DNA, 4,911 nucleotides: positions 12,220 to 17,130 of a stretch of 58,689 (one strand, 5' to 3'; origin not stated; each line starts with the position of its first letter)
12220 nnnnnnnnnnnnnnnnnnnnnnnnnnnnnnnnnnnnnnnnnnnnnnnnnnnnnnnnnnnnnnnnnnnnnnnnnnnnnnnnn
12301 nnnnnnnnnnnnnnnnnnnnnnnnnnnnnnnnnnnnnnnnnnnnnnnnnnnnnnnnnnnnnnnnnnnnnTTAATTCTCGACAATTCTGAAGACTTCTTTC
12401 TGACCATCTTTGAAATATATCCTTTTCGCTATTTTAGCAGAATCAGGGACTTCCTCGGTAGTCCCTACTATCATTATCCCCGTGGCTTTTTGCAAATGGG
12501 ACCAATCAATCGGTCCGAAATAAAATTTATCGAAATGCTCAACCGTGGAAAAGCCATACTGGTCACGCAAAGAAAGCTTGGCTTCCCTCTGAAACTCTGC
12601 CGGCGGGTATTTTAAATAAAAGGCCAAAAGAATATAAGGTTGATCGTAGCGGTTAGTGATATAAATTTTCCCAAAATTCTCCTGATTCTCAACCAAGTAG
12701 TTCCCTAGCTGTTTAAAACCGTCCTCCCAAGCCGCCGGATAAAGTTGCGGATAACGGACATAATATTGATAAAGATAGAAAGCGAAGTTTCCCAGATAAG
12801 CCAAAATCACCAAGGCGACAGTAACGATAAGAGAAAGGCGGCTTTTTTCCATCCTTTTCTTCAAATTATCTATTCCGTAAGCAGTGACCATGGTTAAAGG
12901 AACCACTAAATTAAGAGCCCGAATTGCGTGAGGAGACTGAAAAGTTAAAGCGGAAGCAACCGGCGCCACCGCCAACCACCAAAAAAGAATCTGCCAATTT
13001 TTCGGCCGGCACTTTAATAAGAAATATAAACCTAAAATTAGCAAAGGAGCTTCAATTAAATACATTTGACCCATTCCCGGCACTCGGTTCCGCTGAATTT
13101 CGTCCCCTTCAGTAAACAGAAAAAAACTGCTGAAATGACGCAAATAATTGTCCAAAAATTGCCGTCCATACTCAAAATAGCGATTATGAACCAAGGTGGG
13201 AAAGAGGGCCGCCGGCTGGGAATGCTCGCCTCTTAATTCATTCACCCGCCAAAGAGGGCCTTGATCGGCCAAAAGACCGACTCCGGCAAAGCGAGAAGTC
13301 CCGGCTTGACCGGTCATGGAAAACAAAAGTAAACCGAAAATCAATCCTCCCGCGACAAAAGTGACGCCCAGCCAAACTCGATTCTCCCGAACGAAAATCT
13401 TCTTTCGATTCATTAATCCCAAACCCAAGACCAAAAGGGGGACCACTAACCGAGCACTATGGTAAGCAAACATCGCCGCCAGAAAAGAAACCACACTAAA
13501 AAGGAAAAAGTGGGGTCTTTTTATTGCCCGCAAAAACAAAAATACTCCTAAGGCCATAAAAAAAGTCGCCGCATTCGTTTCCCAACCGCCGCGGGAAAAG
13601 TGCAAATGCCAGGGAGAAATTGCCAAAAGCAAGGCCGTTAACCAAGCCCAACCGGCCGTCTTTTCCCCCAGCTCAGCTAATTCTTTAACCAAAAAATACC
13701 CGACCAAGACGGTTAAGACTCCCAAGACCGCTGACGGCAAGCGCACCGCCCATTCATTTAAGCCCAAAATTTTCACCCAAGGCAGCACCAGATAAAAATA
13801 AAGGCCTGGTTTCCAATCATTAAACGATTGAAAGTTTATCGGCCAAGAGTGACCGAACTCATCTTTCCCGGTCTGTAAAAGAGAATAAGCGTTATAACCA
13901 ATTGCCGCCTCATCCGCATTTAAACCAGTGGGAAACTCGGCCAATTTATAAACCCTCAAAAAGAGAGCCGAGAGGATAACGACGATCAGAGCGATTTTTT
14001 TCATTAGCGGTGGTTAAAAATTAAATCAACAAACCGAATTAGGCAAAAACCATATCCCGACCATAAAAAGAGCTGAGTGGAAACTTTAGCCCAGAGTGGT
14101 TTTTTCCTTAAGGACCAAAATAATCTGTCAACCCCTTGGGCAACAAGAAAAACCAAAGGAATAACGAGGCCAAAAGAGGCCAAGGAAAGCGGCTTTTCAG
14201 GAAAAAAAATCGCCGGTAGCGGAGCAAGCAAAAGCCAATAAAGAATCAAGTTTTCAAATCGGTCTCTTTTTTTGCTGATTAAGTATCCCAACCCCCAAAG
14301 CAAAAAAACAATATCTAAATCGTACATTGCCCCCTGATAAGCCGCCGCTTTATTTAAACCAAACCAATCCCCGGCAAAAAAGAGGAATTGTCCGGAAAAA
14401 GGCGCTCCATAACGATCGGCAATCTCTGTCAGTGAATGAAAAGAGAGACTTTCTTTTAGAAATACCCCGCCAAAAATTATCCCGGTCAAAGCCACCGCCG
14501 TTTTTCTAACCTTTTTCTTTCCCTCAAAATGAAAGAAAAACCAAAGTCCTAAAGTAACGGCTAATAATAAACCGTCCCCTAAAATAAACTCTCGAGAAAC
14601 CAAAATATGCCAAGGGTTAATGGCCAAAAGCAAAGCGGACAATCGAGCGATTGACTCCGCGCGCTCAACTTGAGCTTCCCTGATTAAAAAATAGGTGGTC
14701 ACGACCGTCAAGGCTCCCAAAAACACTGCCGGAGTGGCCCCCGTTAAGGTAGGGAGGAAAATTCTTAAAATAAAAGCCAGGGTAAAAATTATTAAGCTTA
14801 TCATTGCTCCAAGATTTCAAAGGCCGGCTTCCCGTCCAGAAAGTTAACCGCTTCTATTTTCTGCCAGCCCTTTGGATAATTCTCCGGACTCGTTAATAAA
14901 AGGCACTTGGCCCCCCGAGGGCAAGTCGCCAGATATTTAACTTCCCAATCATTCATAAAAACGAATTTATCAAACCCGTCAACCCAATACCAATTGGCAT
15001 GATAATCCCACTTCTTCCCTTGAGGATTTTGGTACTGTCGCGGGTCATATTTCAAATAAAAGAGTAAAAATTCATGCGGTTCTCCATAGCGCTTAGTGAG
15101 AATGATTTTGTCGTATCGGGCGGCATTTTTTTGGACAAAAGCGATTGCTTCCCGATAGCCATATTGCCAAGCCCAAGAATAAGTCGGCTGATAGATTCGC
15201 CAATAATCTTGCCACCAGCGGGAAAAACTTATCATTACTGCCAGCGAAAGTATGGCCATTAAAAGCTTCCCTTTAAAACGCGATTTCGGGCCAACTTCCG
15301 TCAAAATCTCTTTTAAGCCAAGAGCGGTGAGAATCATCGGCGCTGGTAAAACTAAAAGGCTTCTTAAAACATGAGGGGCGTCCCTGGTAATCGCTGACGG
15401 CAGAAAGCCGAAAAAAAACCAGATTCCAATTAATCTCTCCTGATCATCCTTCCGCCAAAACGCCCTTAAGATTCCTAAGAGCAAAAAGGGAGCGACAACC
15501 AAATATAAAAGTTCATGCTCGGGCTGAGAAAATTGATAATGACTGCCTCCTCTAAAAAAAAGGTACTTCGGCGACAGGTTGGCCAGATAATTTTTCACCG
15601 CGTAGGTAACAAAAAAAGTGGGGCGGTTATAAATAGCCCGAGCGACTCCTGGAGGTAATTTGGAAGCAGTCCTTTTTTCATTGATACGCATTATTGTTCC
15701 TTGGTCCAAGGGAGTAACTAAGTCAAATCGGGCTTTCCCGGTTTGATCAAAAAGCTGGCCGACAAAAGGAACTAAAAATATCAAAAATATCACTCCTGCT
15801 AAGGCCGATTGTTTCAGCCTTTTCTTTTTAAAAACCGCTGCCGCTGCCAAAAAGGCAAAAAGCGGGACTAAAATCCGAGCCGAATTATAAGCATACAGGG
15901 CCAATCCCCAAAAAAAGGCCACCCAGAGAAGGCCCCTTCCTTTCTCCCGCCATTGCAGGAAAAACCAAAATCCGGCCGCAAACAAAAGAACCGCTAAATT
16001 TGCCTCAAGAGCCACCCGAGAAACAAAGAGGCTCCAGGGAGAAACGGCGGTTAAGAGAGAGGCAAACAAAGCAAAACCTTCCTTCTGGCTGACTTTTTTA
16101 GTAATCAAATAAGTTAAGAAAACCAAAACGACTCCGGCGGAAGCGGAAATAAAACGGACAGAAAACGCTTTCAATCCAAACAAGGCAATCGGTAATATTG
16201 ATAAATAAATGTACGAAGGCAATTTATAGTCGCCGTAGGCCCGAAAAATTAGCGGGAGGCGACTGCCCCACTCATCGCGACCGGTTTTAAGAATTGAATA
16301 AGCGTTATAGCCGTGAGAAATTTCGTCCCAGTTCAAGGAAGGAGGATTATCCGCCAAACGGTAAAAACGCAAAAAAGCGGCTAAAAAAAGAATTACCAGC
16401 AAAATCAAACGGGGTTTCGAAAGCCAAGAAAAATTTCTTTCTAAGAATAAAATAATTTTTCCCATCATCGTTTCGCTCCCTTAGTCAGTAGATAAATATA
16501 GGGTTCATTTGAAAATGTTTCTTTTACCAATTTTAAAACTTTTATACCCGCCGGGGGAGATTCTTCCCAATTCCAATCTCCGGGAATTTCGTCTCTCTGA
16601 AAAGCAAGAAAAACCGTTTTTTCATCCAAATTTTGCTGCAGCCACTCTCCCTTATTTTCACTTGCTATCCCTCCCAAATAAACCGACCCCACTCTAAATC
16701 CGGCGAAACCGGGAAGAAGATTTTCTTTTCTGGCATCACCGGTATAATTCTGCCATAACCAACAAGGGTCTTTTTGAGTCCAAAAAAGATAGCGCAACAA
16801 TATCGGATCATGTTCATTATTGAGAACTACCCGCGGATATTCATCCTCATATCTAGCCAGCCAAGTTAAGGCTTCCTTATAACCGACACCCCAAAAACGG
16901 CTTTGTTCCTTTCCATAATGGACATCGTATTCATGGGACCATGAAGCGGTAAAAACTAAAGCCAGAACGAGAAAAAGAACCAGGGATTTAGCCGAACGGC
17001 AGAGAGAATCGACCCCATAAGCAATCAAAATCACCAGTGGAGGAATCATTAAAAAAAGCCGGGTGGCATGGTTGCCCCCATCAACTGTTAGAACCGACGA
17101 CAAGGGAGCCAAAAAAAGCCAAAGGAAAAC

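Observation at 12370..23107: In-situ radiation of one PMT/ArnT-like family: six full-length paralogues with the same four boxes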

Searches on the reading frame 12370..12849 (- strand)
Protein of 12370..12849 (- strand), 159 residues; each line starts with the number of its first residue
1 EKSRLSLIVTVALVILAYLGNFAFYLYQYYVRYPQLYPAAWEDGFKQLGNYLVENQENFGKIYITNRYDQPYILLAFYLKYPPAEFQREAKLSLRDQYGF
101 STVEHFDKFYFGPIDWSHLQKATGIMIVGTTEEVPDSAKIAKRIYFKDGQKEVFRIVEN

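Call 58: search_protein_families(library=pfam, proteins=[window:12370-12849:-], max_evalue=10)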
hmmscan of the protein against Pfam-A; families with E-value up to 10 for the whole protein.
window:12370-12849:- (159 aa): 0 families

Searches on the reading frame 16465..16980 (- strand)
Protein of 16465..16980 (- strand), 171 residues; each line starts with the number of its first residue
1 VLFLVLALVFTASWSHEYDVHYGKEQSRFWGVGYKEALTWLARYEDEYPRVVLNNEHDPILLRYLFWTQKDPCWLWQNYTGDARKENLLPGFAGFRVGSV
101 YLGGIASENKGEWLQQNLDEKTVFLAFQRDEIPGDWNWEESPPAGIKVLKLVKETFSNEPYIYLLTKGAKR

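Call 58: search_protein_families(library=pfam, proteins=[window:16465-16980:-], max_evalue=10)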
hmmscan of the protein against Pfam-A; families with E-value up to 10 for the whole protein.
window:16465-16980:- (171 aa): 1 family
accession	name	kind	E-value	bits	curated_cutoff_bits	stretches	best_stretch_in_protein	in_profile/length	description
PF21738.2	DJR-like_dom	-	0.21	11.2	27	1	34-63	70-99/316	Double jelly roll-like domain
